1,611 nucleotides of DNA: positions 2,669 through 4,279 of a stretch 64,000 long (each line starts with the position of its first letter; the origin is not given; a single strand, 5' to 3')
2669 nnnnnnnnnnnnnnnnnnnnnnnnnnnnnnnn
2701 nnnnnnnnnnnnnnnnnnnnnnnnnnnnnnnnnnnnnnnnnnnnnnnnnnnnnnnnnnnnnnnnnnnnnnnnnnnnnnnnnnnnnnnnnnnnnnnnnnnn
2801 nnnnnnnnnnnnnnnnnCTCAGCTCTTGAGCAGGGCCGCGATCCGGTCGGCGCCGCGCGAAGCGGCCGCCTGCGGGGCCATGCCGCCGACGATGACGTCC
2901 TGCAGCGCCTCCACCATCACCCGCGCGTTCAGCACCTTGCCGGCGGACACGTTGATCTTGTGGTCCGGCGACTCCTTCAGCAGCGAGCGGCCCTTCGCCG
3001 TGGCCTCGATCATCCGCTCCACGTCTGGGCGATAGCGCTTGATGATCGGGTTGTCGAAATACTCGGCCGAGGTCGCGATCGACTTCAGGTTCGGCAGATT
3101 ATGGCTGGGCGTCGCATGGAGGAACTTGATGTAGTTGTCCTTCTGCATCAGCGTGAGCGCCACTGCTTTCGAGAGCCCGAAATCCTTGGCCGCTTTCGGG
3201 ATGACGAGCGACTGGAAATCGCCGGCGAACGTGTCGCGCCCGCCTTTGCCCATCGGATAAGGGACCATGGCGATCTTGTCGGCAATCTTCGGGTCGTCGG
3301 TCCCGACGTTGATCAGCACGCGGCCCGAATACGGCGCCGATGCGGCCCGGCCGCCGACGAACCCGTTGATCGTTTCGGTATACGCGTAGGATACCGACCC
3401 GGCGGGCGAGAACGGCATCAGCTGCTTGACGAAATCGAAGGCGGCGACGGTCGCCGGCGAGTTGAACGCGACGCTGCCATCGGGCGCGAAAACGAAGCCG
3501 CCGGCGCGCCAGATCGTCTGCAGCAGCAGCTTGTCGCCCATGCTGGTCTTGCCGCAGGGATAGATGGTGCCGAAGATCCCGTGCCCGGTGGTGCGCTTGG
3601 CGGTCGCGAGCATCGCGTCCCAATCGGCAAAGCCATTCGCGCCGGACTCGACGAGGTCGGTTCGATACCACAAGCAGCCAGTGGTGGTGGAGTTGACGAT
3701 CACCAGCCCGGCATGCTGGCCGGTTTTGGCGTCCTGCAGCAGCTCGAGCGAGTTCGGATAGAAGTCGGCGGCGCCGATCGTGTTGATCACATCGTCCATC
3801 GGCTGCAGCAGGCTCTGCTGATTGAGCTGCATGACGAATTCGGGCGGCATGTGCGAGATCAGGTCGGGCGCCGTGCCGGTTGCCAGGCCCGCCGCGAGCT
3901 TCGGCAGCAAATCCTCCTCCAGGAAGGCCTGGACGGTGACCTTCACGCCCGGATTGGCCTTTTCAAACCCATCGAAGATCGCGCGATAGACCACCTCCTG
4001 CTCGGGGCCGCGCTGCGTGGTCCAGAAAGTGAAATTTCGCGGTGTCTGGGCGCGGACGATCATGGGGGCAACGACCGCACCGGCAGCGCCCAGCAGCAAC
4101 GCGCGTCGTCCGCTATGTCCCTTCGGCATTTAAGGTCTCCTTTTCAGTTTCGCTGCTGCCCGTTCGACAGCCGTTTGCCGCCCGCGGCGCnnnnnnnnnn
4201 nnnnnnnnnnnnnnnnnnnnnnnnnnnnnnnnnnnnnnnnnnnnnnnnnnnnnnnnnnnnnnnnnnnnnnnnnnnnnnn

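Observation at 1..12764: Composite catabolic island with a sugar-type and an amino-acid-type ABC importer, two paralogous binding proteins and an embedded H-x-H hydrolase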

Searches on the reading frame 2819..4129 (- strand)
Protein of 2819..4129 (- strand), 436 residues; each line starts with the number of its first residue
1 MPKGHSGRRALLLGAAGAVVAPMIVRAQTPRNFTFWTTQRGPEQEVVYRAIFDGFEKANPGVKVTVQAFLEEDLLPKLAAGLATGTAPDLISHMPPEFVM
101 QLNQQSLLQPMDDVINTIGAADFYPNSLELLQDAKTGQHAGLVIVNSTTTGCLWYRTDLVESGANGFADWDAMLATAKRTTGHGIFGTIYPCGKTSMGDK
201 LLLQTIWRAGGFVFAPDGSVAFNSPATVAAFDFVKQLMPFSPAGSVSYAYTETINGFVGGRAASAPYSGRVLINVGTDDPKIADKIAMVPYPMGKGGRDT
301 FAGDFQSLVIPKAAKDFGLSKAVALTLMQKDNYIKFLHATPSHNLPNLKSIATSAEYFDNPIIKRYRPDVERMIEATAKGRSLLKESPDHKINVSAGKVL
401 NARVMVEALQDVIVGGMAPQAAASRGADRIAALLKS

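Call 8: search_protein_families(library=pfam, proteins=[window:2819-4129:-])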
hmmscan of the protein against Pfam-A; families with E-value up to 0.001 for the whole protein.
window:2819-4129:- (436 aa): 2 families
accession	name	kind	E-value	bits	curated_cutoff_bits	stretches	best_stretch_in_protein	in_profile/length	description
PF13416.11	SBP_bac_8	-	1.9e-23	84.1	27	1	51-363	2-277/279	Bacterial extracellular solute-binding protein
PF01547.30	SBP_bac_1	-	1.4e-21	78.3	26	1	47-316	9-289/307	Bacterial extracellular solute-binding protein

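Call 10: search_protein_families(library=ncbifam, proteins=[window:2819-4129:-], max_evalue=0.00001)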
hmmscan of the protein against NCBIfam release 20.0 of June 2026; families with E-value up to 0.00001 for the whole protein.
window:2819-4129:- (436 aa): 1 family
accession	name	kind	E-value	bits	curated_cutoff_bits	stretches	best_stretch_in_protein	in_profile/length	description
TIGR03850.1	bind_CPR_0540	equivalog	5.5e-07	28.5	299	1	46-336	48-353/437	carbohydrate ABC transporter substrate-binding protein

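Call 57: find_homologous_proteins(query=window:2819-4129:-, max_evalue=1e-10)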
Query window:2819-4129:- (436 aa): 45 proteins with E <= 1e-10 among 8000 candidates.
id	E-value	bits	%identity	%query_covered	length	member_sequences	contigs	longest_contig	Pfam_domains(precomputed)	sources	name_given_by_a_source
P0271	3.3e-290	980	100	100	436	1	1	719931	PF13416.12,PF01547.31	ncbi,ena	-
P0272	7.3e-229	778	82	95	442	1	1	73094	PF13416.12,PF01547.31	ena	-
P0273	7.0e-225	765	79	94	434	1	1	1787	PF13416.12,PF01547.31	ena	-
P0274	3.4e-216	736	74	100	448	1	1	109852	PF13416.12,PF01547.31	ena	-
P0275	5.7e-195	667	67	99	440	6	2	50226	PF13416.12,PF01547.31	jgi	jgi:ABC-type glycerol-3-phosphate transport system substrate-binding protein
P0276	1.0e-190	653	68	98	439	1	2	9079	PF13416.12,PF01547.31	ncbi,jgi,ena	jgi:multiple sugar transport system substrate-binding protein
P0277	8.8e-189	646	70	95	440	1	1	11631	PF13416.12,PF01547.31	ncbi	-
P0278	1.9e-180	619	65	98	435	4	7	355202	PF13416.12,PF01547.31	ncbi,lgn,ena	-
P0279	3.5e-179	615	64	98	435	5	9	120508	PF13416.12,PF01547.31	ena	-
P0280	5.9e-155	535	58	100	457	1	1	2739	PF13416.12,PF01547.31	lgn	-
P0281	1.2e-154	534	57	98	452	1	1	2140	PF13416.12,PF01547.31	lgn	-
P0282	6.9e-154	531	58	95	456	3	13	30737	PF13416.12,PF01547.31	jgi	jgi:multiple sugar transport system substrate-binding protein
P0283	7.2e-152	525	58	95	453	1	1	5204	PF13416.12,PF01547.31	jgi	jgi:multiple sugar transport system substrate-binding protein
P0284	7.8e-152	524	57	97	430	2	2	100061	PF13416.12,PF01547.31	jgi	jgi:multiple sugar transport system substrate-binding protein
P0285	8.3e-152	524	56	98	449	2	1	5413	PF13416.12,PF01547.31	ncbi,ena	-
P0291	2.2e-147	510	53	100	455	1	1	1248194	PF13416.12,PF01547.31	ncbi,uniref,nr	ncbi:sugar ABC transporter substrate-binding protein [Agaricicola taiwanensis]|uniref:Sugar ABC tran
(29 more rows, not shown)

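Call 59: find_encoding_contigs(protein=P0272, flank=10000, max_places=1)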
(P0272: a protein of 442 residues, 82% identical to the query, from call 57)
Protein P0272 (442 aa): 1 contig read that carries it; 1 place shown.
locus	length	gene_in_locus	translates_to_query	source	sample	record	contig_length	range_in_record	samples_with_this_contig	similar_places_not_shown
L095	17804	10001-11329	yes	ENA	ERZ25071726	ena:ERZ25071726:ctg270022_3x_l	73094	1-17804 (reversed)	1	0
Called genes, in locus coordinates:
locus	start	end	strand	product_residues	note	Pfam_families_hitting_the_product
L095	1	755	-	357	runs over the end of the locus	PF06808:DctM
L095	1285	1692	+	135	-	-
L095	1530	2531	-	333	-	PF03480:DctP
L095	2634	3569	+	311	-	PF00701:DHDPS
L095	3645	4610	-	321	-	PF00701:DHDPS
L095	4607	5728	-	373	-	PF01266:DAO, PF13738:Pyr_redox_3 (faint)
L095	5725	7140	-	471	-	PF07992:Pyr_redox_2, PF12831:FAD_oxidored (weak), PF04324:Fer2_BFD, PF17806:SO_alpha_A3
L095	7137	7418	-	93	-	PF13510:Fer2_4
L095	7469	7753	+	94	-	PF01019:G_glu_transpept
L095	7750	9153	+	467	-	PF01019:G_glu_transpept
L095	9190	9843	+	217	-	PF00392:GntR, PF07729:FCD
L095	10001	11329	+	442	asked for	PF01547:SBP_bac_1, PF13416:SBP_bac_8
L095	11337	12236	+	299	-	PF00528:BPD_transp_1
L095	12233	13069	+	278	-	PF00528:BPD_transp_1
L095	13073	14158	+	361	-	PF00005:ABC_tran, PF17912:OB_MalK (faint), PF08402:TOBE_2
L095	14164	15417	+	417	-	PF01979:Amidohydro_1, PF07969:Amidohydro_3 (weak)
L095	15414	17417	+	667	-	PF20091:Abhydrolase_10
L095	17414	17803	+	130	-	?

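Call 60: find_encoding_contigs(protein=P0284, flank=10000, max_places=1)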
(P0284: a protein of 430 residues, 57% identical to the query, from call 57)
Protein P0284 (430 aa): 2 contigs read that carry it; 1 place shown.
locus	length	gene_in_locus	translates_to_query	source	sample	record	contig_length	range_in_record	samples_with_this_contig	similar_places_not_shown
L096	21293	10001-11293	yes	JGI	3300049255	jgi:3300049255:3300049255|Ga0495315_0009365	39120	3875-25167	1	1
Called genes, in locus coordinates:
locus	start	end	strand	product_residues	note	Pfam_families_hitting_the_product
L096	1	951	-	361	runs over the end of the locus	PF09663:Amido_AtzD_TrzD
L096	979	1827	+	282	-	PF20434:BD-FAE (weak), PF07859:Abhydrolase_3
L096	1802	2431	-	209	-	PF00857:Isochorismatase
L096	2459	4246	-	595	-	PF02776:TPP_enzyme_N, PF00205:TPP_enzyme_M, PF02775:TPP_enzyme_C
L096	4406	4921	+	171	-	-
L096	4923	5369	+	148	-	PF04239:DUF421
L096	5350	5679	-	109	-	-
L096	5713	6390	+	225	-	-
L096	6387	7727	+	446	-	PF00296:Bac_luciferase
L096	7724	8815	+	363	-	PF07992:Pyr_redox_2 (faint), PF04324:Fer2_BFD, PF17806:SO_alpha_A3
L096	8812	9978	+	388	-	PF01266:DAO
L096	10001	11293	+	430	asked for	PF01547:SBP_bac_1, PF13416:SBP_bac_8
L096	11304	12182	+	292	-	PF00528:BPD_transp_1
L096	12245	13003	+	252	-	PF00528:BPD_transp_1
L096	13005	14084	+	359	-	PF00005:ABC_tran, PF13304:AAA_21 (faint), PF17912:OB_MalK, PF08402:TOBE_2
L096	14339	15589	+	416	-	PF01979:Amidohydro_1, PF07969:Amidohydro_3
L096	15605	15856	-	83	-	PF01934:HepT-like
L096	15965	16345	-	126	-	PF01909:NTP_transf_2, PF18765:Polbeta (weak)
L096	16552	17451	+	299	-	PF19799:DUF6282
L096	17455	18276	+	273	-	PF00497:SBP_bac_3, PF10613:Lig_chan-Glu_bd (faint)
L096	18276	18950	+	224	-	PF00528:BPD_transp_1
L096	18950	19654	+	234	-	PF00528:BPD_transp_1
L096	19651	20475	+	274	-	PF00497:SBP_bac_3, PF10613:Lig_chan-Glu_bd (weak)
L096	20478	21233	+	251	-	PF00005:ABC_tran, PF02463:SMC_N, PF13304:AAA_21 (weak)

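Call 61: find_encoding_contigs(protein=P0291, flank=10000, max_places=1)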
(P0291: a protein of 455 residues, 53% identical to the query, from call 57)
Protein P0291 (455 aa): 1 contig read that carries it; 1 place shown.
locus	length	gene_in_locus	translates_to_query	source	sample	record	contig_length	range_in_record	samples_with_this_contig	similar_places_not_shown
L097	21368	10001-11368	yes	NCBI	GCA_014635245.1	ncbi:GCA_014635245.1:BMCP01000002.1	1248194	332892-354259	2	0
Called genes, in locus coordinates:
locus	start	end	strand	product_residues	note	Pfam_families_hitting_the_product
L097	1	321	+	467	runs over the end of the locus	PF03972:MmgE_PrpD_N, PF19305:MmgE_PrpD_C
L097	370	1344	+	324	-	PF01244:Peptidase_M19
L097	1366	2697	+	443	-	PF07992:Pyr_redox_2 (faint), PF00070:Pyr_redox (faint), PF00890:FAD_binding_2 (faint), PF01266:DAO, PF12831:FAD_oxidored (weak)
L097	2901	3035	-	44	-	-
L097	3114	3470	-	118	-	-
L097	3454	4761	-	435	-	PF01266:DAO (faint), PF07992:Pyr_redox_2, PF13450:NAD_binding_8 (weak), PF13454:NAD_binding_9 (faint), PF00070:Pyr_redox, PF22366:NDH2_C (weak)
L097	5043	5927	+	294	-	PF05067:Mn_catalase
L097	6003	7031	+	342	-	PF02558:ApbA, PF03807:F420_oxidored (faint), PF08546:ApbA_C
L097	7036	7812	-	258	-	PF01925:TauE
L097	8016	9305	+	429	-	PF07690:MFS_1, PF06609:TRI12 (weak)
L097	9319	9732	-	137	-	PF12903:DUF3830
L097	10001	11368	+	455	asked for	PF01547:SBP_bac_1, PF13416:SBP_bac_8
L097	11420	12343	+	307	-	PF00528:BPD_transp_1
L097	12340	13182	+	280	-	PF00528:BPD_transp_1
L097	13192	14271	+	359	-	PF00005:ABC_tran, PF13304:AAA_21 (faint), PF17912:OB_MalK, PF08402:TOBE_2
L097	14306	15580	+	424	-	PF07969:Amidohydro_3 (weak), PF01979:Amidohydro_1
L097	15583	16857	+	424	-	PF01979:Amidohydro_1, PF07969:Amidohydro_3 (weak)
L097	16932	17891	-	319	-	PF00701:DHDPS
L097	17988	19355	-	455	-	PF01266:DAO (weak), PF01593:Amino_oxidase, PF13450:NAD_binding_8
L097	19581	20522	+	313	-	PF00126:HTH_1, PF03466:LysR_substrate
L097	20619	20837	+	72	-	-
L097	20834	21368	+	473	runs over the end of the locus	PF01425:Amidase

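Call 63: find_encoding_contigs(protein=P0278, flank=10000, max_places=1)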
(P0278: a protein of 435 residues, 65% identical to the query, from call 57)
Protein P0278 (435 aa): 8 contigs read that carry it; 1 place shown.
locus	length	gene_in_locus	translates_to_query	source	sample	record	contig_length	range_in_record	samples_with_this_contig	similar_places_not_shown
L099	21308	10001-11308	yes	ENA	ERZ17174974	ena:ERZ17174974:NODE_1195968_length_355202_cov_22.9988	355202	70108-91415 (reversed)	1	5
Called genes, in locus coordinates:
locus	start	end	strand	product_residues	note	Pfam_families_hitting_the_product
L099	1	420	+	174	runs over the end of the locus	-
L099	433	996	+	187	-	-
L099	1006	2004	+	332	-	PF00732:GMC_oxred_N, PF05199:GMC_oxred_C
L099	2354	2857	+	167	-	-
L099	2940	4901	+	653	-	PF26965:MimR_N, PF01590:GAF, PF00158:Sigma54_activat, PF14532:Sigma54_activ_2, PF07728:AAA_5, PF25601:AAA_lid_14, PF02954:HTH_8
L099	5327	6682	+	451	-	PF07969:Amidohydro_3 (weak), PF01979:Amidohydro_1, PF07969:Amidohydro_3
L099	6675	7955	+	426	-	PF01979:Amidohydro_1, PF07969:Amidohydro_3 (weak)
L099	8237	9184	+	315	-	PF00701:DHDPS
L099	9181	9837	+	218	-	PF00392:GntR, PF07729:FCD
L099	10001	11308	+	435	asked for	PF01547:SBP_bac_1, PF13416:SBP_bac_8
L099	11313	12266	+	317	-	PF00528:BPD_transp_1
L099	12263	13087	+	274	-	PF00528:BPD_transp_1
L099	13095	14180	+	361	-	PF00005:ABC_tran, PF17912:OB_MalK (faint), PF08402:TOBE_2 (faint)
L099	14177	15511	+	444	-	PF00296:Bac_luciferase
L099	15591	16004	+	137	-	PF12903:DUF3830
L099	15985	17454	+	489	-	PF00890:FAD_binding_2 (weak), PF01266:DAO (faint), PF01593:Amino_oxidase, PF07992:Pyr_redox_2 (faint), PF13450:NAD_binding_8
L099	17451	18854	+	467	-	PF07969:Amidohydro_3 (faint), PF01979:Amidohydro_1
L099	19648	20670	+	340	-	PF00497:SBP_bac_3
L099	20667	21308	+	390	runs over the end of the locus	PF00528:BPD_transp_1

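Call 66: find_encoding_contigs(protein=P0271, flank=10000, max_places=1)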
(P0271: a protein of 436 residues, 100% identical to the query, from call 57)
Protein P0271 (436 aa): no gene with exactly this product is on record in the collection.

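Call 87: search_solved_structures(query=window:2819-4129:-, max_evalue=0.00001)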
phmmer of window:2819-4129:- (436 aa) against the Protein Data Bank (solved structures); distinct sequences matched with E-value up to 0.00001: 19.
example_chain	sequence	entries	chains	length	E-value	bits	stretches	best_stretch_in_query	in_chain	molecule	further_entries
8vqk_A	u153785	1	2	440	1.1e-16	64.4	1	34-366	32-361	Putative ABC transporter periplasmic-binding protein YcjN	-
6dtq_A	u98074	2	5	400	7.8e-13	51.7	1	147-300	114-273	maltose-binding protein MalE3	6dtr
8ula_A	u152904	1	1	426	8e-13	51.6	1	45-419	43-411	Extracellular solute-binding protein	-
7v09_A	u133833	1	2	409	1.2e-12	51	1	40-366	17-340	Multiple sugar transport system periplasmic sugar-binding protein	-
7c6x_A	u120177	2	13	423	1.7e-11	47.2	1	33-367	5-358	Sugar ABC transporter, periplasmic sugar-binding protein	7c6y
7c71_A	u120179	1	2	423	2.1e-11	46.9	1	33-367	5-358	Sugar ABC transporter, periplasmic sugar-binding protein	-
7c6f_A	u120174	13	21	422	2.2e-11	46.9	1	33-367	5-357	Sugar ABC transporter, periplasmic sugar-binding protein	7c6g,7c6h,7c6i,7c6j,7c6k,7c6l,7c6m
7c63_A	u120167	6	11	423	2.7e-11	46.6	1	33-367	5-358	Sugar ABC transporter, periplasmic sugar-binding protein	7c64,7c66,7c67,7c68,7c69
7c6z_A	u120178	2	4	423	7e-11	45.2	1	33-367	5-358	Sugar ABC transporter, periplasmic sugar-binding protein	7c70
6wpm_A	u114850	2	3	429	1e-08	38.1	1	33-340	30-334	Substrate-binding protein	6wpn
7bvt_A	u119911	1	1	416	2e-08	37.1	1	29-384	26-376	Hypothetical sugar ABC-transporter sugar binding protein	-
4r2f_A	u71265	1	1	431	3.7e-08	36.3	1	42-256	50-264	Extracellular solute-binding protein family 1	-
9xf5_A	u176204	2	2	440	9.9e-08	34.8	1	29-236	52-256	ABC transporter substrate-binding protein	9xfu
3k01_A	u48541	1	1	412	1e-07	34.8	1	30-397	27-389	Acarbose/maltose binding protein GacH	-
3jzj_A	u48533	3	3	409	1.1e-07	34.7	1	31-397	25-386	Acarbose/maltose binding protein GacH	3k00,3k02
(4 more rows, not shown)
